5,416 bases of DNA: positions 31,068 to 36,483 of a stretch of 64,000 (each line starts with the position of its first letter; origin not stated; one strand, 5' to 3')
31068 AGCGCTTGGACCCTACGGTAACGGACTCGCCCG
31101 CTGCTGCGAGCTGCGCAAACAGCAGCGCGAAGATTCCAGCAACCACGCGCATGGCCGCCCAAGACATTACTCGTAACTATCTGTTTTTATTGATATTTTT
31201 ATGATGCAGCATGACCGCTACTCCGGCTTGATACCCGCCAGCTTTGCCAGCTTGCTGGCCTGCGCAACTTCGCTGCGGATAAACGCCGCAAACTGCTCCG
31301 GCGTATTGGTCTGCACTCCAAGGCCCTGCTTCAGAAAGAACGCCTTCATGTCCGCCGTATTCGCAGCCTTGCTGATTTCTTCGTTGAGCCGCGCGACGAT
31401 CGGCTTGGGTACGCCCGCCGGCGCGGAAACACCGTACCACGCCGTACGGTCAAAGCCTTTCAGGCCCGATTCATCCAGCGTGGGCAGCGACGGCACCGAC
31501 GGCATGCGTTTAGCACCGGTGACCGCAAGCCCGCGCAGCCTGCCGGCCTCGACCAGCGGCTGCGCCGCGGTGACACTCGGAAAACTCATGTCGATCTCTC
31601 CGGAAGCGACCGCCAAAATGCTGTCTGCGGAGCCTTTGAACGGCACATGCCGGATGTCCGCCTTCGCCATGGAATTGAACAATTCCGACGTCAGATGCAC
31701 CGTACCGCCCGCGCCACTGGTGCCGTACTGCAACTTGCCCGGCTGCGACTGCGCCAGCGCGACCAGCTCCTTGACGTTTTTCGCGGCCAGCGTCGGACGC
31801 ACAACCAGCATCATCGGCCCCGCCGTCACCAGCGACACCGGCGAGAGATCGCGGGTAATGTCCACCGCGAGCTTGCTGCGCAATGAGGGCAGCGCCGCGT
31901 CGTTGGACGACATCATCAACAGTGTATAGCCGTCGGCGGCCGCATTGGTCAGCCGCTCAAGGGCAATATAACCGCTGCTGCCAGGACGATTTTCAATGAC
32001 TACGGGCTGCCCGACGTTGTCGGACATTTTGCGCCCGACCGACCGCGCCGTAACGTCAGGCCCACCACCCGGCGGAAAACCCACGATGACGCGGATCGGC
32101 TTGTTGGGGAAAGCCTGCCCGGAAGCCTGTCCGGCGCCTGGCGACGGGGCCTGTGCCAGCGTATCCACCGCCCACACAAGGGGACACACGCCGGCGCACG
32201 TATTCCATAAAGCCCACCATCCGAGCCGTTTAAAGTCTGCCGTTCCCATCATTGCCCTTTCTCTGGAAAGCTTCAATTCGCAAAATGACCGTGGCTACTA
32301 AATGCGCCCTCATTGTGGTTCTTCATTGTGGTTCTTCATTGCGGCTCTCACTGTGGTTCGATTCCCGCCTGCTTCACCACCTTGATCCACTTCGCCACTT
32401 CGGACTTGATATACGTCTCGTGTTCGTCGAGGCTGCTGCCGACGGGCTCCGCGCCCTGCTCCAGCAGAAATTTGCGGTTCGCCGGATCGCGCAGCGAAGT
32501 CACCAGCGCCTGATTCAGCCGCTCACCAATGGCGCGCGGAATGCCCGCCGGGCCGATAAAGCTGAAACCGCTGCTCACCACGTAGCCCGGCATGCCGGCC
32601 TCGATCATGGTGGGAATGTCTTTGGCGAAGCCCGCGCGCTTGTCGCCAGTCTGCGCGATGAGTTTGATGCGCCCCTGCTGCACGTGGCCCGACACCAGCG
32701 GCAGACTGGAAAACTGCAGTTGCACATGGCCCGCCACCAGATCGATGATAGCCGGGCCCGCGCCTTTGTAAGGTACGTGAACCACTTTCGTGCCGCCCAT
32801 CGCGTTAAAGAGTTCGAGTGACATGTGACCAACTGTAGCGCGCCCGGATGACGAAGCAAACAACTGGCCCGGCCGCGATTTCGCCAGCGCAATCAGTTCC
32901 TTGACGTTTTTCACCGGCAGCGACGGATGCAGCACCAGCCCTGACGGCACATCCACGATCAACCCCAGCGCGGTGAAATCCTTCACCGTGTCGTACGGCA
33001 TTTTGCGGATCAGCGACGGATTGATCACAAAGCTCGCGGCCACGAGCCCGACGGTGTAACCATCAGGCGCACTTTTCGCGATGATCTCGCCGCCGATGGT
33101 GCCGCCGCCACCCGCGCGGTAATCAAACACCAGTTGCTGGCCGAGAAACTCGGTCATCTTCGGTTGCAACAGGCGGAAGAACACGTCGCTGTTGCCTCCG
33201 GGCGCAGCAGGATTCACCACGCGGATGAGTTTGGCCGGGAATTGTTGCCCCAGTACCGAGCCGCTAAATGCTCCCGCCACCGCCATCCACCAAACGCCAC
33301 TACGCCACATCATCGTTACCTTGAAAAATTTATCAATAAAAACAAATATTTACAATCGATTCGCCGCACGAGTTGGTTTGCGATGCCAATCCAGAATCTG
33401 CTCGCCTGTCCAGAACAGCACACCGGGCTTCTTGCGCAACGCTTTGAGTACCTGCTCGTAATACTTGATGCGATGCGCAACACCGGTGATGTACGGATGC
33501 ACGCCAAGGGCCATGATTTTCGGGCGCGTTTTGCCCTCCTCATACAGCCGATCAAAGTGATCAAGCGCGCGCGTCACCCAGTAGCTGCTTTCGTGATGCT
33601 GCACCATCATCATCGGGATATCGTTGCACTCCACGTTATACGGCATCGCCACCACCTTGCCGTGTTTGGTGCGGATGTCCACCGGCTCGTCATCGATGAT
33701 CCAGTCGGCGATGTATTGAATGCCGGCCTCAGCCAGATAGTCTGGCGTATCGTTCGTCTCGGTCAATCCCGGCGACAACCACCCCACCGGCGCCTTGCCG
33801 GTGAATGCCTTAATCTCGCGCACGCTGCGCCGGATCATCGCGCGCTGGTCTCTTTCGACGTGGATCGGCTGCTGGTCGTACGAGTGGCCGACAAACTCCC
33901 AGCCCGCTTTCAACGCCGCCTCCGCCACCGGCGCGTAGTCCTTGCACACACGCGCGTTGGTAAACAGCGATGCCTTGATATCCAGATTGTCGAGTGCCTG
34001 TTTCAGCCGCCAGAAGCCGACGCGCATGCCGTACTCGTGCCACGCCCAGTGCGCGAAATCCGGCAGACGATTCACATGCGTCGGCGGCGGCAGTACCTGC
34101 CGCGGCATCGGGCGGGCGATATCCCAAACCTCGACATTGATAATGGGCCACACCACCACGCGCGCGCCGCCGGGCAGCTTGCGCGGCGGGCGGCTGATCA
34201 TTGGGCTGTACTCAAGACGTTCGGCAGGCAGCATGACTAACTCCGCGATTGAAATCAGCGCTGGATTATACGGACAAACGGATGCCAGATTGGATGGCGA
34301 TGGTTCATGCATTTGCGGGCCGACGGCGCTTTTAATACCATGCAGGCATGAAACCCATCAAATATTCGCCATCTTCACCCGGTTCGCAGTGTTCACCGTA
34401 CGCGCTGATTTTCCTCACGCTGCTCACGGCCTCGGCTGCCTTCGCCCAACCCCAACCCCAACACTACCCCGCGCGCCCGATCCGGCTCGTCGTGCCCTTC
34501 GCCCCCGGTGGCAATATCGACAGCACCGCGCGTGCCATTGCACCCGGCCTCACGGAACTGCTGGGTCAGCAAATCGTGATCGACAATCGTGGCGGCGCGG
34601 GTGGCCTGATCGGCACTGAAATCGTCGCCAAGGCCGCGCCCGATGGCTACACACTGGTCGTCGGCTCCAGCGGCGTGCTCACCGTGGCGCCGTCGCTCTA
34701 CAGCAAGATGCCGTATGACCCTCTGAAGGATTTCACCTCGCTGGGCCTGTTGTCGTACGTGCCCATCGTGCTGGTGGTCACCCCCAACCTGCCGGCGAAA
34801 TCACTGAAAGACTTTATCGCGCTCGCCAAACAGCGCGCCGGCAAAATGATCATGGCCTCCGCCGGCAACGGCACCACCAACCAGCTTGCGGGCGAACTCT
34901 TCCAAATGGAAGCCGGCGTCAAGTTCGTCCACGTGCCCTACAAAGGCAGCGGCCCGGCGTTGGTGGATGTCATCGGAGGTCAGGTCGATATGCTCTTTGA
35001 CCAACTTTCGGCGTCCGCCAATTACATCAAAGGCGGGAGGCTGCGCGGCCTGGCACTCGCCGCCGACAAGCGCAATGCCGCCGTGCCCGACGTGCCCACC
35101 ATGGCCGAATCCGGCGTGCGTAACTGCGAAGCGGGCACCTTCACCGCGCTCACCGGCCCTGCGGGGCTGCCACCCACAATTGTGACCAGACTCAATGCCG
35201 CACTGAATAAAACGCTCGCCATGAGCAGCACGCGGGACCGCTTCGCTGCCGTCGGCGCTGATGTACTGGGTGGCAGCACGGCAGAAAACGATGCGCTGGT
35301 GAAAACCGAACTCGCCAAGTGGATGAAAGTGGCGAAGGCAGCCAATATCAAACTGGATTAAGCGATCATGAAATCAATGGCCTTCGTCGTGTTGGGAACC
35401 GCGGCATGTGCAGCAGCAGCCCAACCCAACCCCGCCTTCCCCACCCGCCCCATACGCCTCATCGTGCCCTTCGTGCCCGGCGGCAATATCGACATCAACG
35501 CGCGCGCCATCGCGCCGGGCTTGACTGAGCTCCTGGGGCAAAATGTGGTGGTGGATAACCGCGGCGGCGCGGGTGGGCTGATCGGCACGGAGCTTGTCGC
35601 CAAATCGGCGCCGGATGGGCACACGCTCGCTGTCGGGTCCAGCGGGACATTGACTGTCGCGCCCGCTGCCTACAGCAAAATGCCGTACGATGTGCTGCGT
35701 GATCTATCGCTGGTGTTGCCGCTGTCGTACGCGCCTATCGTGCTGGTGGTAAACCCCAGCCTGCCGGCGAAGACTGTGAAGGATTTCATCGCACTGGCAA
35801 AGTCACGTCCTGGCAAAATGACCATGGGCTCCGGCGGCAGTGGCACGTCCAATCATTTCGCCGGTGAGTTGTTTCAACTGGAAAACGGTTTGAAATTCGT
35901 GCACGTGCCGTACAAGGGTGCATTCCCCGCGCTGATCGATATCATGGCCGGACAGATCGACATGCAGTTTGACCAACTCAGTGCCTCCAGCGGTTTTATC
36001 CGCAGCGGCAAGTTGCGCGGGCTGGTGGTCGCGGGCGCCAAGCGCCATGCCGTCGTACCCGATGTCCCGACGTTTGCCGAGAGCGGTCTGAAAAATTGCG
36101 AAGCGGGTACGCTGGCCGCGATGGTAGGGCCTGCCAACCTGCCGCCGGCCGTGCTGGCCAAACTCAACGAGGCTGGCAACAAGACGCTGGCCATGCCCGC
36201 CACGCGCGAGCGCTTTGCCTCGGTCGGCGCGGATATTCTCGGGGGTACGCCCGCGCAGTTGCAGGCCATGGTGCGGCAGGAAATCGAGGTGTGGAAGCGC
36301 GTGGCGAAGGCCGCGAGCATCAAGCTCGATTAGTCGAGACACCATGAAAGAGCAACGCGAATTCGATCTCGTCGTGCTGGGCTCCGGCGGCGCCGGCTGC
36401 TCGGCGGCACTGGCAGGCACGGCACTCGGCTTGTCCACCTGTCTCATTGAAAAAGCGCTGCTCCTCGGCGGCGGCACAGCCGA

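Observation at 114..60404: Family of about 30-bp AT-rich repeats marking gene-module boundaries in a GC-rich genome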

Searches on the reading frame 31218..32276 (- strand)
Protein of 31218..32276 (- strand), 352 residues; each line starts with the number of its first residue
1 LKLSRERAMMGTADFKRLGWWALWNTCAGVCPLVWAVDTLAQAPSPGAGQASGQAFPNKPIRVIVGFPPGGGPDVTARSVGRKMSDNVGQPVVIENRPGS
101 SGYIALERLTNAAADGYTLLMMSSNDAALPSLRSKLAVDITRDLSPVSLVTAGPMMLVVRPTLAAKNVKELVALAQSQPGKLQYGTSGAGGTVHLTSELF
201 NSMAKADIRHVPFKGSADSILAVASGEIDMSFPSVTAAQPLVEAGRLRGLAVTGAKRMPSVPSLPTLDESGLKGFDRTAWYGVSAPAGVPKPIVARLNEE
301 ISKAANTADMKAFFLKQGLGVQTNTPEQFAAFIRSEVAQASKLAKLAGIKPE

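Call 8: search_protein_families(library=pfam, proteins=[window:31218-32276:-])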
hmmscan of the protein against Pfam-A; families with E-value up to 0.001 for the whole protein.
window:31218-32276:- (352 aa): 1 family
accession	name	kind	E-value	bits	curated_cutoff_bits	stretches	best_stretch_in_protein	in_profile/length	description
PF03401.19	TctC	-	2.2e-64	218.1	27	1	77-345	2-270/274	Tripartite tricarboxylate transporter family receptor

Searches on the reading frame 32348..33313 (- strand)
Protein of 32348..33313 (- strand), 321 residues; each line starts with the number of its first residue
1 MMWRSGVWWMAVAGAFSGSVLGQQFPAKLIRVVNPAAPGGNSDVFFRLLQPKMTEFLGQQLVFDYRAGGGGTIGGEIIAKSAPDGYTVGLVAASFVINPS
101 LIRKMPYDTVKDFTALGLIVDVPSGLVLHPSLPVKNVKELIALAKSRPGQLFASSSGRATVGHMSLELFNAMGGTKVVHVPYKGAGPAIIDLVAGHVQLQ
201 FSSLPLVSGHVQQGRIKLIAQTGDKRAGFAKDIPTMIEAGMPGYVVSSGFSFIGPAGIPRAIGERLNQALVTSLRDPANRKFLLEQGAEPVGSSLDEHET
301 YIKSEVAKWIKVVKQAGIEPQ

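Call 8: search_protein_families(library=pfam, proteins=[window:32348-33313:-])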
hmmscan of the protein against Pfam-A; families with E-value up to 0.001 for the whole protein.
window:32348-33313:- (321 aa): 1 family
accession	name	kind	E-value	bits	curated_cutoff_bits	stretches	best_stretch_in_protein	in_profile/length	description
PF03401.19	TctC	-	9e-66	222.6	27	1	46-317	2-273/274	Tripartite tricarboxylate transporter family receptor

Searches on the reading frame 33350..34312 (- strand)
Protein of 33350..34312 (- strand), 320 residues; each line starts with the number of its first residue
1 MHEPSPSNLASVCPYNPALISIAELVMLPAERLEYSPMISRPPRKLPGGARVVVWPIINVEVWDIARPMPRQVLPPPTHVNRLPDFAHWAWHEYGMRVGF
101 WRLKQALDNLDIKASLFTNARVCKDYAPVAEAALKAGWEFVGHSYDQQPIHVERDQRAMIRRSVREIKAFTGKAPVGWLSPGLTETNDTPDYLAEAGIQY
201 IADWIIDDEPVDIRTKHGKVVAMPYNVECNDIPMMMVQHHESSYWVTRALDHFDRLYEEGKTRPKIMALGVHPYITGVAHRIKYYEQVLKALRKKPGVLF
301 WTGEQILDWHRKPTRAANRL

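Call 8: search_protein_families(library=pfam, proteins=[window:33350-34312:-])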
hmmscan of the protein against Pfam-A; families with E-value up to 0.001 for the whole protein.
window:33350-34312:- (320 aa): 1 family
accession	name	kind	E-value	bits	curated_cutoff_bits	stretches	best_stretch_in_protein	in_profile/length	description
PF01522.26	Polysacc_deac_1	-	4.1e-09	36.9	23.1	1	100-201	21-124/124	Polysaccharide deacetylase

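Call 9: find_encoding_contigs(protein=window:33350-34312:-, flank=10000, max_places=6)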
Protein window:33350-34312:- (320 aa): no gene with exactly this product is on record in the collection.

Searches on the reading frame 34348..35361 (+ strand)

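Call 8: search_protein_families(library=pfam, proteins=[window:34348-35361:+])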
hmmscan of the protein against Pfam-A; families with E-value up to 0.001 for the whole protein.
window:34348-35361:+ (337 aa): 1 family
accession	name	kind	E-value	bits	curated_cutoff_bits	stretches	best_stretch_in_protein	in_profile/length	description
PF03401.19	TctC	-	2.6e-74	250.6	27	1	61-333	2-273/274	Tripartite tricarboxylate transporter family receptor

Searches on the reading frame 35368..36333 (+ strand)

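Call 8: search_protein_families(library=pfam, proteins=[window:35368-36333:+])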
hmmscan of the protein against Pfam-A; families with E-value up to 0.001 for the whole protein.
window:35368-36333:+ (321 aa): 1 family
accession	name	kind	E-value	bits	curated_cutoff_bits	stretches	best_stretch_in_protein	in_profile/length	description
PF03401.19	TctC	-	1.2e-75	255.1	27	1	45-315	2-271/274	Tripartite tricarboxylate transporter family receptor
